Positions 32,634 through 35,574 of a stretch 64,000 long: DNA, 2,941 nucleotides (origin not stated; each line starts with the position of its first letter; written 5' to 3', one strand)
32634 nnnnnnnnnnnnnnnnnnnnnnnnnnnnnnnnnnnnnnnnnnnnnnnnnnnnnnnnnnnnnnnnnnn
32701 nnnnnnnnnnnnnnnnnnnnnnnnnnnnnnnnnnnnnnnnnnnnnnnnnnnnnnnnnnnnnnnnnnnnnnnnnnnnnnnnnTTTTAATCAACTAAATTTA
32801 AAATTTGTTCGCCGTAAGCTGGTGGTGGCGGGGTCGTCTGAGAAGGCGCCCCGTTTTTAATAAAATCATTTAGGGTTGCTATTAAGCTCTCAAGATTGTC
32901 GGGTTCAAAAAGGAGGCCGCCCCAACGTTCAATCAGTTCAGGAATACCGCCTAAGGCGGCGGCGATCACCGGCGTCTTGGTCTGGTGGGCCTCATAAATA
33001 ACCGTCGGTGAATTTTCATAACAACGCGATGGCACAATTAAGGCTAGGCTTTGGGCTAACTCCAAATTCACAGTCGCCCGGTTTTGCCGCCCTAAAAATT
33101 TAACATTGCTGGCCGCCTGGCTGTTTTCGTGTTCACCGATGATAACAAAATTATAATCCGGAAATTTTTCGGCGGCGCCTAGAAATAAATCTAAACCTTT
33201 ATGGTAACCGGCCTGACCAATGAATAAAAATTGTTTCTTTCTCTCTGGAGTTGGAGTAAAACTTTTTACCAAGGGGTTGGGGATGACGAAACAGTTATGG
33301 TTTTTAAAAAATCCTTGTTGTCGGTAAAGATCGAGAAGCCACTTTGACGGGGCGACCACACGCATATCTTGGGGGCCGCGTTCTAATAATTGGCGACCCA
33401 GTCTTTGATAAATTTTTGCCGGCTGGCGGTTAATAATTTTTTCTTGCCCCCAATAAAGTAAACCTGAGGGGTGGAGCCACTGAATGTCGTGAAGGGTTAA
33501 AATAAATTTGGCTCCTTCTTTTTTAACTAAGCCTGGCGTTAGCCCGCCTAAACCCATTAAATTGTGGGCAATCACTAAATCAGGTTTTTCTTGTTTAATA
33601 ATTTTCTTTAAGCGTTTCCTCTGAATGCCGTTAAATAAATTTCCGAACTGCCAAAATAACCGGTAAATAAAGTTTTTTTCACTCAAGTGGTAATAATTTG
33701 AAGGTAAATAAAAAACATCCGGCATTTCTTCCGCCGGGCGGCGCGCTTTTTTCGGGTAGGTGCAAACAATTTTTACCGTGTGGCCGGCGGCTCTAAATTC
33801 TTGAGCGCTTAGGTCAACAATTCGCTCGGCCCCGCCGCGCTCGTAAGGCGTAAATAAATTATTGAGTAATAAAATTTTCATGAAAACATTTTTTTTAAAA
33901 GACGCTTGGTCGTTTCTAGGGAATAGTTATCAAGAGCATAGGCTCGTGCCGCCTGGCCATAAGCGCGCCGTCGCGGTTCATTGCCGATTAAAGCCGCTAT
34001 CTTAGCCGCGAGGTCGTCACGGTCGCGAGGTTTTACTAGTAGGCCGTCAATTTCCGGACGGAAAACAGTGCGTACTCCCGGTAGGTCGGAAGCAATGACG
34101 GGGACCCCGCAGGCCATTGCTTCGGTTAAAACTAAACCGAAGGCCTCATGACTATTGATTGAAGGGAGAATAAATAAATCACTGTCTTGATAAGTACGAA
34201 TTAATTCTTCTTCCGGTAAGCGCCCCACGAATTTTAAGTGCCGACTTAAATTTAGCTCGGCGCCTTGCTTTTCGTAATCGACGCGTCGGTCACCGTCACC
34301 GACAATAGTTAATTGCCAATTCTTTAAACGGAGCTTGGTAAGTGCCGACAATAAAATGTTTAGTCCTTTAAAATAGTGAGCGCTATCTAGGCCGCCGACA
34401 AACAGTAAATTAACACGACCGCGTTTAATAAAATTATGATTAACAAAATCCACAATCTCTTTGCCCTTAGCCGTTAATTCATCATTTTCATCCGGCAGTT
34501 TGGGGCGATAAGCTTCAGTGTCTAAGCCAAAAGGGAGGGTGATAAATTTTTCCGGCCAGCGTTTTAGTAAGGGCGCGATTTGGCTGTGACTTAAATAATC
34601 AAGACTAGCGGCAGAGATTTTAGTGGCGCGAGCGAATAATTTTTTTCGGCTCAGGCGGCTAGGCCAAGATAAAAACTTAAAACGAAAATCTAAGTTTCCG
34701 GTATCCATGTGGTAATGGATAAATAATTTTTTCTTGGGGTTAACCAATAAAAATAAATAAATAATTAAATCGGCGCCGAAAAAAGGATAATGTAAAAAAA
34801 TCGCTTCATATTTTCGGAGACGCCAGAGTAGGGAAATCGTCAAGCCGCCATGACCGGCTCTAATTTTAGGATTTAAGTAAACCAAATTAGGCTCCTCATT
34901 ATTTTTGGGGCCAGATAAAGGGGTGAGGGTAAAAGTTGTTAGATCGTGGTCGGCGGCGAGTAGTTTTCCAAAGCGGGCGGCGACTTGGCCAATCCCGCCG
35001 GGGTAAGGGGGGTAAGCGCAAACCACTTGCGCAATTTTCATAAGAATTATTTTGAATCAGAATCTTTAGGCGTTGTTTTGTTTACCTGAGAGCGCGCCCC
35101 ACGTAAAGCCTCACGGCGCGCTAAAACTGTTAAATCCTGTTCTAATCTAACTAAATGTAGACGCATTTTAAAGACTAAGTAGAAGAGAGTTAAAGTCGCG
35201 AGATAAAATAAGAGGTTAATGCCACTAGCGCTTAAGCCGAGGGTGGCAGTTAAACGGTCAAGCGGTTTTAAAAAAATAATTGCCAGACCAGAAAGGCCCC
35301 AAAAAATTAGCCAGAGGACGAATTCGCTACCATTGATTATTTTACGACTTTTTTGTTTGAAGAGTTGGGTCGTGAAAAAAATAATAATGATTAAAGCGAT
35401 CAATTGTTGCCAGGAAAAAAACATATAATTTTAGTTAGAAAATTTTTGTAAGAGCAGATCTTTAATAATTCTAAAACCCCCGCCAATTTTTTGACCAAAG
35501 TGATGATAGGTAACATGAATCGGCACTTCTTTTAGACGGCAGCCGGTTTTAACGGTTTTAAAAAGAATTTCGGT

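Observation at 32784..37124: Five-gene minus-strand operon coupling the PilB-like ATPase to GT2, a DUF2304-like protein and two GT4 genes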

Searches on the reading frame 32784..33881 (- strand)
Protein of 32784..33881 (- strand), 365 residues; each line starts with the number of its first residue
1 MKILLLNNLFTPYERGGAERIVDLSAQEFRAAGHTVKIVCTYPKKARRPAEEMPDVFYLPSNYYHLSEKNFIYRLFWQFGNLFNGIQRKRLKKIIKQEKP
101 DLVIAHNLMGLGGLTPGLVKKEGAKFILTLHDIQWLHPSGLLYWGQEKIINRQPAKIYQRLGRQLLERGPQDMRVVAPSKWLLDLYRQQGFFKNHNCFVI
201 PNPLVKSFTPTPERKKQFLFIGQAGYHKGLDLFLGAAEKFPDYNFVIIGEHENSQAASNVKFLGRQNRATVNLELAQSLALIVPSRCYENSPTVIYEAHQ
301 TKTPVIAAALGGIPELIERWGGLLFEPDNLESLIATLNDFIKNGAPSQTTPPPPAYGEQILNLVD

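Call 3: search_protein_families(library=pfam, proteins=[window:32784-33881:-], max_evalue=0.01)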
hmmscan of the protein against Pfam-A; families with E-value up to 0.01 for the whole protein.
window:32784-33881:- (365 aa): 5 families
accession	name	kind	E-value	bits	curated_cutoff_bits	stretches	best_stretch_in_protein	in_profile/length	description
PF00534.26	Glycos_transf_1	-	2.3e-22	79.8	26.4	1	210-344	10-159/172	Glycosyl transferases group 1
PF13692.12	Glyco_trans_1_4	-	3.8e-17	63.3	27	1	216-343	2-142/142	Glycosyl transferases group 1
PF13439.12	Glyco_transf_4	-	8.6e-17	62.1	28.5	1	16-203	2-165/170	Glycosyltransferase Family 4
PF13579.12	Glyco_trans_4_4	-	1.8e-13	51.5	29.7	1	16-202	1-157/158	Glycosyl transferase 4-like domain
PF13477.12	Glyco_trans_4_2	-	1.1e-05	26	23.4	1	26-133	17-111/139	Glycosyl transferase 4-like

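Call 9: search_protein_families(library=ncbifam, proteins=[window:32784-33881:-], max_evalue=0.01)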
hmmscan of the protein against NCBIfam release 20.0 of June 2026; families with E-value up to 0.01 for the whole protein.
window:32784-33881:- (365 aa): 12 families
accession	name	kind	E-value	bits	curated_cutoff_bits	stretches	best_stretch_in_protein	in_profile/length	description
NF047684.1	TeichurnBiosyTuaC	equivalog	2.9e-15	56.1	550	1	211-345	215-356/391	teichuronic acid biosynthesis protein TuaC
NF053787.1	GlcN_PG_synth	equivalog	1.4e-09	37.3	480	1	213-345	195-328/361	N-acetylglucosaminyl phosphatidylglycerol synthase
NF041876.1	EPS_EpsE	equivalog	2e-07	30.6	400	1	252-345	270-363/389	exopolysaccharide biosynthesis GT4 family glycosyltransferase EpsE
TIGR03088.1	stp2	hypoth_equivalog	2e-07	30.4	409.05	1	259-345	256-340/374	TIGR03088 family PEP-CTERM/XrtA system glycosyltransferase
TIGR03999.1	thiol_BshA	equivalog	0.00011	21.3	273.7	1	253-333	250-328/375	N-acetyl-alpha-D-glucosaminyl L-malate synthase BshA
TIGR04063.1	stp3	hypoth_equivalog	0.00026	20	442.05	0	292-344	308-361/397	TIGR04063 family PEP-CTERM/XrtA system glycosyltransferase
TIGR04348.1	TIGR04348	equivalog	0.00051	19.2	300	1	253-312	188-246/310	selenoneine biosynthesis selenosugar synthase SenB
TIGR02149.1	glgA_Coryne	subfamily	0.00094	18.4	302.4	1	273-329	278-335/391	glycogen synthase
NF010135.0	PRK13609.1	equivalog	0.001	18.1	500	0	73-106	69-111/388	diglucosyl diacylglycerol synthase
NF053513.1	Gtran_IagA_BgsA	equivalog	0.0038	16.3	460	0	214-268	160-214/333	LTA glycolipid anchor biosynthesis glycosyltransferase, IagA/BgsA family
NF038298.1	EPS_HpsO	equivalog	0.0047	15.7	575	1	293-344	303-353/388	hormogonium polysaccharide biosynthesis glycosyltransferase HpsO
NF038011.1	PelF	equivalog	0.0092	15.1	100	0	257-318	366-423/489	GT4 family glycosyltransferase PelF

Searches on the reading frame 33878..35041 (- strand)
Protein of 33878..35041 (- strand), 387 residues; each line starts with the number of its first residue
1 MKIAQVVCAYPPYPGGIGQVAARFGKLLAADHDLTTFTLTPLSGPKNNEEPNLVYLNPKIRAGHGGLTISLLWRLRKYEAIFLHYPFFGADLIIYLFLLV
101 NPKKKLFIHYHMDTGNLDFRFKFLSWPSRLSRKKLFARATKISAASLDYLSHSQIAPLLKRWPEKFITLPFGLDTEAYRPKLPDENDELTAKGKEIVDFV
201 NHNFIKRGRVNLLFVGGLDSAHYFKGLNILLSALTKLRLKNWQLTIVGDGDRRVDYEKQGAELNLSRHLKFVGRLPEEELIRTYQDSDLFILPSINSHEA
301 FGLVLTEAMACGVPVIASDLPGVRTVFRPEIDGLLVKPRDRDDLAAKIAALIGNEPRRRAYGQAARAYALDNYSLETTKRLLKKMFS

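Call 3: search_protein_families(library=pfam, proteins=[window:33878-35041:-], max_evalue=0.01)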
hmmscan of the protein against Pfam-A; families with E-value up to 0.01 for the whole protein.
window:33878-35041:- (387 aa): 5 families
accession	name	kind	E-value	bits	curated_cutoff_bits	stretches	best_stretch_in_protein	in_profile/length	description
PF00534.26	Glycos_transf_1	-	1.7e-40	138.8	26.4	1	212-366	18-170/172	Glycosyl transferases group 1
PF13692.12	Glyco_trans_1_4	-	7.9e-34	117.4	27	1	211-353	3-141/142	Glycosyl transferases group 1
PF13524.12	Glyco_trans_1_2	-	7.9e-16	58.7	25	1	232-376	7-136/144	Glycosyl transferase-like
PF20706.3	GT4-conflict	-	1.4e-10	41.2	26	1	206-365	194-368/385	Family 4 Glycosyltransferase in conflict systems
PF13439.12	Glyco_transf_4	-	0.0012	19.3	28.5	1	14-142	1-137/170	Glycosyltransferase Family 4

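Call 9: search_protein_families(library=ncbifam, proteins=[window:33878-35041:-], max_evalue=0.01)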
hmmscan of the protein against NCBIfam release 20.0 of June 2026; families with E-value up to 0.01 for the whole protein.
window:33878-35041:- (387 aa): 42 families (the best 25 are shown)
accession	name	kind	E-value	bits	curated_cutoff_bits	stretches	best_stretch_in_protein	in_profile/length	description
NF041876.1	EPS_EpsE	equivalog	3.6e-28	98.9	400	1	222-377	224-384/389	exopolysaccharide biosynthesis GT4 family glycosyltransferase EpsE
TIGR03999.1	thiol_BshA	equivalog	1.1e-22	80.4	273.7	1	242-377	230-361/375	N-acetyl-alpha-D-glucosaminyl L-malate synthase BshA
TIGR03088.1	stp2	hypoth_equivalog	3.4e-21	75.7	409.05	1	196-384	181-368/374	TIGR03088 family PEP-CTERM/XrtA system glycosyltransferase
TIGR03449.1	mycothiol_MshA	equivalog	1.3e-20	73.7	462.5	1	212-386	223-400/406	D-inositol-3-phosphate glycosyltransferase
TIGR02149.1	glgA_Coryne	subfamily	5.7e-18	65.2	302.4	1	172-379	177-380/391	glycogen synthase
TIGR04157.1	glyco_rSAM_CFB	subfamily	1.3e-17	64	400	1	212-385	230-405/406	TIGR04157 family glycosyltransferase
NF007396.0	PRK09922.1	equivalog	2.6e-16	59.5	385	1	209-356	182-328/361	lipopolysaccharide 1,6-galactosyltransferase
NF038295.1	EPS_HpsP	equivalog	2.9e-16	59.5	550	1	205-378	203-376/388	hormogonium polysaccharide biosynthesis glycosyltransferase HpsP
TIGR04063.1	stp3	hypoth_equivalog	4.1e-16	58.9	442.05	1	215-371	216-377/397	TIGR04063 family PEP-CTERM/XrtA system glycosyltransferase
NF046085.1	XrtY_assoc_Gly1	equivalog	1.3e-15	57.1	400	1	209-374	209-369/387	XrtY-associated glycosyltransferase XYAG1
NF038298.1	EPS_HpsO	equivalog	4.8e-15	55.2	575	1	211-375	203-373/388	hormogonium polysaccharide biosynthesis glycosyltransferase HpsO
TIGR04047.1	MSMEG_0565_glyc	hypoth_equivalog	8.6e-15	54.7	259.85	1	205-368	189-354/373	MSMEG_0565 family glycosyltransferase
NF047684.1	TeichurnBiosyTuaC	equivalog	3.4e-14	52.6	550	1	208-385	218-385/391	teichuronic acid biosynthesis protein TuaC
NF053787.1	GlcN_PG_synth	equivalog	5.8e-14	51.7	480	1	211-378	199-348/361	N-acetylglucosaminyl phosphatidylglycerol synthase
NF038229.1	Glyco4_Geo_Pelo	equivalog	8.5e-13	48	400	1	260-386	211-333/338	GPMC system family 4 glycosyltransferase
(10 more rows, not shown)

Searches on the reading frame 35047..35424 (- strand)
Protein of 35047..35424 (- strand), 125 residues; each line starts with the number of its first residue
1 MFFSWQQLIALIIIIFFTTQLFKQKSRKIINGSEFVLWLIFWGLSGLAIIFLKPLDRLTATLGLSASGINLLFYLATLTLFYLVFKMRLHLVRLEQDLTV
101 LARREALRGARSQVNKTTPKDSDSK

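Call 3: search_protein_families(library=pfam, proteins=[window:35047-35424:-], max_evalue=0.01)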
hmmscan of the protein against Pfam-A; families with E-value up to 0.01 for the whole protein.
window:35047-35424:- (125 aa): 1 family
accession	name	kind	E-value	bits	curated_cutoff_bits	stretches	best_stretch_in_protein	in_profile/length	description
PF10066.14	DUF2304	-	1.3e-14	54.7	25.5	1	5-110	1-105/106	Uncharacterized conserved protein (DUF2304)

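Call 9: search_protein_families(library=ncbifam, proteins=[window:35047-35424:-], max_evalue=0.01)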
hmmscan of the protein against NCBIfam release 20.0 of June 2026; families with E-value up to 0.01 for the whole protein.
window:35047-35424:- (125 aa): 1 family
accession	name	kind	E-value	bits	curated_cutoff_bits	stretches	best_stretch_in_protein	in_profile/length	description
TIGR04554.1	3TM_mycoplas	hypoth_equivalog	0.0082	16.4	40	0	8-50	10-52/105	TIGR04554 family membrane protein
